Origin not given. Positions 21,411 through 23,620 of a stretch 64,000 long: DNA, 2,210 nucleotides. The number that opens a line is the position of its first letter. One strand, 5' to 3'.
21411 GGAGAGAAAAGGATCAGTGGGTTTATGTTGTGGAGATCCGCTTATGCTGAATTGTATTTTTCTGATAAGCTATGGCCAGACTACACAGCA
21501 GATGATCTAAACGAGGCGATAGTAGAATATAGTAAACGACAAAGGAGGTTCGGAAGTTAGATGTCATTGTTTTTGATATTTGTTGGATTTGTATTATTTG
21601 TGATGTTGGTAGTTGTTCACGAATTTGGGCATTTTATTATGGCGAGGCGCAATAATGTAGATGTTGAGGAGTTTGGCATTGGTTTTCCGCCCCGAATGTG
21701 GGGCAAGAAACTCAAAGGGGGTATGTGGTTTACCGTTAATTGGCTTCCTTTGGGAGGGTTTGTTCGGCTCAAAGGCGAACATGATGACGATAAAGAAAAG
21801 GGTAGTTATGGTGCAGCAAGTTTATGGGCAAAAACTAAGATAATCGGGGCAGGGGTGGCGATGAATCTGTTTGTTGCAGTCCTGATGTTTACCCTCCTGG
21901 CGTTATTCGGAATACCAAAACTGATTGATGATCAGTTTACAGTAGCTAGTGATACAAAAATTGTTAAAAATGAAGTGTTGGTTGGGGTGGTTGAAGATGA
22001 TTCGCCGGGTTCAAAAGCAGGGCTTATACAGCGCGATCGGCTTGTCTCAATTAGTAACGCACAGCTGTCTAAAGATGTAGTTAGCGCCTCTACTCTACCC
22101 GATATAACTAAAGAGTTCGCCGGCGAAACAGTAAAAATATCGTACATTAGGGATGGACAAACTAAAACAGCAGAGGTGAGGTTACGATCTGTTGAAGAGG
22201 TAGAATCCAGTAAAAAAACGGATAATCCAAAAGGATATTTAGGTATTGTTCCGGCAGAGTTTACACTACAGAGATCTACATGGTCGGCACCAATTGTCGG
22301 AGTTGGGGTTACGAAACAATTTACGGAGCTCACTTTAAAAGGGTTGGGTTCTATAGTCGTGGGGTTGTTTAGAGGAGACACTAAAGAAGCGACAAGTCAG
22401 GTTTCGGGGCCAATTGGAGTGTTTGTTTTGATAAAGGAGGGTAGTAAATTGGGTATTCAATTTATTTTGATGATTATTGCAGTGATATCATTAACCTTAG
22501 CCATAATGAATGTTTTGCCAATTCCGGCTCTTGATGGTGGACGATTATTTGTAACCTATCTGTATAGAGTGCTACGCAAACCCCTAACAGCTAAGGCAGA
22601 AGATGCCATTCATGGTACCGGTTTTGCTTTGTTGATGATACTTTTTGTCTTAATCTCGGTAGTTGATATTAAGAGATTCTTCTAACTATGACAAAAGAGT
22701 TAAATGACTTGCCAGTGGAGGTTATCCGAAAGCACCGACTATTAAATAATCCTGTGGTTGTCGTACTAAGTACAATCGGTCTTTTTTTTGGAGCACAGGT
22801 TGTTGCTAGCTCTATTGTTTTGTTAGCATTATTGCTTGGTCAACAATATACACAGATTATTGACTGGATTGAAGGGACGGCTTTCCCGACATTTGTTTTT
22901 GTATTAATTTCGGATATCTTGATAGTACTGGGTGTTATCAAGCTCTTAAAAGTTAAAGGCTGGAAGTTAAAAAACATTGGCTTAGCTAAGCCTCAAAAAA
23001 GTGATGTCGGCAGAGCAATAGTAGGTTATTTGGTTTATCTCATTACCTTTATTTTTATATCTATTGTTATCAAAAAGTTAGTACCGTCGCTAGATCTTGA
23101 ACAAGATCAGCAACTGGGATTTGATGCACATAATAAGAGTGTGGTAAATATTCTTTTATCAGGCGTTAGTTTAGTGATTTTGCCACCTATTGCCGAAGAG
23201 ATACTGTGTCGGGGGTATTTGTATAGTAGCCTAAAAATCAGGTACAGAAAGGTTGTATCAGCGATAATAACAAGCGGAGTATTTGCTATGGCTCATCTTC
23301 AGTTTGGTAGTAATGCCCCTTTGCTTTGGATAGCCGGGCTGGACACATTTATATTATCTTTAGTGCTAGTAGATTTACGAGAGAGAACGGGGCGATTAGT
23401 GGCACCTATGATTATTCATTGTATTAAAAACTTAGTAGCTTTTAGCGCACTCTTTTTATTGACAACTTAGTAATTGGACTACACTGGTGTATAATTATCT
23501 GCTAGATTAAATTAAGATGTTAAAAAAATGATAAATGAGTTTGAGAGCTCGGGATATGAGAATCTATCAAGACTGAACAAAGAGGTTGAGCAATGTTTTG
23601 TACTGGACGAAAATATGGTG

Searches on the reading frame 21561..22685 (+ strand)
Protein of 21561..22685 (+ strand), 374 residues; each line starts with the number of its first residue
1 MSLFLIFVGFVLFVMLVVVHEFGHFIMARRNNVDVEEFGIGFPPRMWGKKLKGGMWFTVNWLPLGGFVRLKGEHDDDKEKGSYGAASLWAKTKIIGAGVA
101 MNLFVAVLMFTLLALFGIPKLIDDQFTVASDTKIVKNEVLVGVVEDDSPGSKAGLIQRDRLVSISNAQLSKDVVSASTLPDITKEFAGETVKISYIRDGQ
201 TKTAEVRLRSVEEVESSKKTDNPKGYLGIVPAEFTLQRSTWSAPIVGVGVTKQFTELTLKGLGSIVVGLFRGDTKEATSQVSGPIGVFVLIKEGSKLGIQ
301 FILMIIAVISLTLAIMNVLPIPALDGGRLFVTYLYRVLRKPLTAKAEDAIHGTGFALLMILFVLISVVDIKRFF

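Call 97: search_protein_families(library=padloc, proteins=[window:21561-22685:+], max_evalue=0.1)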
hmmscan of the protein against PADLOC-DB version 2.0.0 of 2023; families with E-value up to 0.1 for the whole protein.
window:21561-22685:+ (374 aa): 0 families

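Call 98: search_protein_families(library=pfam, proteins=[window:21561-22685:+], max_evalue=0.001)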
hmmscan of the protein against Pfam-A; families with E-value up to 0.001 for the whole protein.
window:21561-22685:+ (374 aa): 2 families
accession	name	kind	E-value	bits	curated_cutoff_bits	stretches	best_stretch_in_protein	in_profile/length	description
PF02163.28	Peptidase_M50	-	1.5e-50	172.1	27.2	1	10-361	3-221/221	Peptidase family M50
PF13180.12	PDZ_2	-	1.1e-07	32.5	27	1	136-208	11-80/80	PDZ domain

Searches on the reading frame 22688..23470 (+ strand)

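Call 97: search_protein_families(library=padloc, proteins=[window:22688-23470:+], max_evalue=0.1)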
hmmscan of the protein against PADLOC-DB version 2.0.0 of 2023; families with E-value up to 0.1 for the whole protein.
window:22688-23470:+ (260 aa): 0 families

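Call 98: search_protein_families(library=pfam, proteins=[window:22688-23470:+], max_evalue=0.001)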
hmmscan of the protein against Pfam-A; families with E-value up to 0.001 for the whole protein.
window:22688-23470:+ (260 aa): 1 family
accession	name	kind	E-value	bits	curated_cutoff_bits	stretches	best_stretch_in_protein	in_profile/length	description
PF02517.21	Rce1-like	-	5e-19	68.8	22.4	1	154-250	3-93/93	Type II CAAX prenyl endopeptidase Rce1-like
